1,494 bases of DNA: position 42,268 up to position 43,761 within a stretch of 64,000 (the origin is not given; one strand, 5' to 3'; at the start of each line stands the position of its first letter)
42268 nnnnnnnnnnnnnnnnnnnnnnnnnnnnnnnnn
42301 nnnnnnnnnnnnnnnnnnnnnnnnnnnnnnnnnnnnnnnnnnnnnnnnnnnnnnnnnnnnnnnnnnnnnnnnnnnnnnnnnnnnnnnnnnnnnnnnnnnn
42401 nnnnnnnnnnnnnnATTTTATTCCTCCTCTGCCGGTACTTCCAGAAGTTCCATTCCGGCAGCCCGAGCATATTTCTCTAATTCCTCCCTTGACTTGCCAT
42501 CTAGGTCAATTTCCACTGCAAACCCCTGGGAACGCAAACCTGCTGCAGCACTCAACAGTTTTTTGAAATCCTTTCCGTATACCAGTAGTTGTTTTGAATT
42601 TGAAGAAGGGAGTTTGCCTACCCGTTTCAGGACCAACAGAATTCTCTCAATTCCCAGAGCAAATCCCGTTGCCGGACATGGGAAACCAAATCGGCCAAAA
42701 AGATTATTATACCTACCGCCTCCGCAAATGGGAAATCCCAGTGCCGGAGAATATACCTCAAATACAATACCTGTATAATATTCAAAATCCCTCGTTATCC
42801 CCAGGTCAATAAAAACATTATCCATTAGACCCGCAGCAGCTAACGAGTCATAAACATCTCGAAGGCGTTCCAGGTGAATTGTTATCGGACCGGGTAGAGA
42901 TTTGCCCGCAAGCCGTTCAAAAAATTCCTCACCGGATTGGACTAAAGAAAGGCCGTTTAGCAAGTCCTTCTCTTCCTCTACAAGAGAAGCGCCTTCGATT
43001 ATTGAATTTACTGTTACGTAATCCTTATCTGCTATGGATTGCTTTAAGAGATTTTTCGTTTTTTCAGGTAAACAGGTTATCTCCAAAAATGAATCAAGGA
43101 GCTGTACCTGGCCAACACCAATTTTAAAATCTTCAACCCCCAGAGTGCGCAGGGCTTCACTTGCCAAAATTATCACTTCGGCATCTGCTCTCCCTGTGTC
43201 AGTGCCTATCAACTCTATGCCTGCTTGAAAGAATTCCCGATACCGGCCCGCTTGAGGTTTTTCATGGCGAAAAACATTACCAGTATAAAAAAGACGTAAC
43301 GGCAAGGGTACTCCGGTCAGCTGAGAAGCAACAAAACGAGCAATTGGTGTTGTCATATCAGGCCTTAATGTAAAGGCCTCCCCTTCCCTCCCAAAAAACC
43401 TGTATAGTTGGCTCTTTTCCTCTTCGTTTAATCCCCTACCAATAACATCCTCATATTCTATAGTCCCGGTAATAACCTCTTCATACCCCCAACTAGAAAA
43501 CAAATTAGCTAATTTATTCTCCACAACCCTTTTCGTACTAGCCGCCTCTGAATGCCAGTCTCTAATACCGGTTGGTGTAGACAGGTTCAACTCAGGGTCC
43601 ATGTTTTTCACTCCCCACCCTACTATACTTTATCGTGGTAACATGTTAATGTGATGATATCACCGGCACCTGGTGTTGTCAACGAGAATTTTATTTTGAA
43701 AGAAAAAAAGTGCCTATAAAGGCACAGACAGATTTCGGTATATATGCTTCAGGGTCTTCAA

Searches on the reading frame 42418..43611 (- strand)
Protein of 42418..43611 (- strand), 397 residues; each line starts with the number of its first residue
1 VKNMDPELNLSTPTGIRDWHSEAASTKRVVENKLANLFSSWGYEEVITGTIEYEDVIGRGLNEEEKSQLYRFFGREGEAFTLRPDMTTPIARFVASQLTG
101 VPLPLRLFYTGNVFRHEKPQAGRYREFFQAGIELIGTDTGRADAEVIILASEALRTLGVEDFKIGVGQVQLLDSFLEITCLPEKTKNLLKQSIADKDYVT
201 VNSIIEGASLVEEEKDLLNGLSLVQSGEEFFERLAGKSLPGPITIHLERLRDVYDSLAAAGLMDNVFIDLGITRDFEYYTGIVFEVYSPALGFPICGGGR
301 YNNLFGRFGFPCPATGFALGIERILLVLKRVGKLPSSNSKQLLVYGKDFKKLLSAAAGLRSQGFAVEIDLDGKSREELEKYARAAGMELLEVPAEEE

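Call 8: search_protein_families(library=pfam, proteins=[window:42418-43611:-])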
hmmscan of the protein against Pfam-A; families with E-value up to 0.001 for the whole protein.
window:42418-43611:- (397 aa): 3 families
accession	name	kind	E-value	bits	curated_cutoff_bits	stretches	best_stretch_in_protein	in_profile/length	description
PF13393.11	tRNA-synt_His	-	9.9e-70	235.6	25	1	15-324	1-308/308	Histidyl-tRNA synthetase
PF00587.30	tRNA-synt_2b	-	8.5e-12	45.9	29.3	1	70-292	1-126/179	tRNA synthetase class II core domain (G, H, P, S and T)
PF01409.25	tRNA-synt_2d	-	4.8e-06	26.7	19.8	1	26-159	18-156/246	tRNA synthetases class II core domain (F)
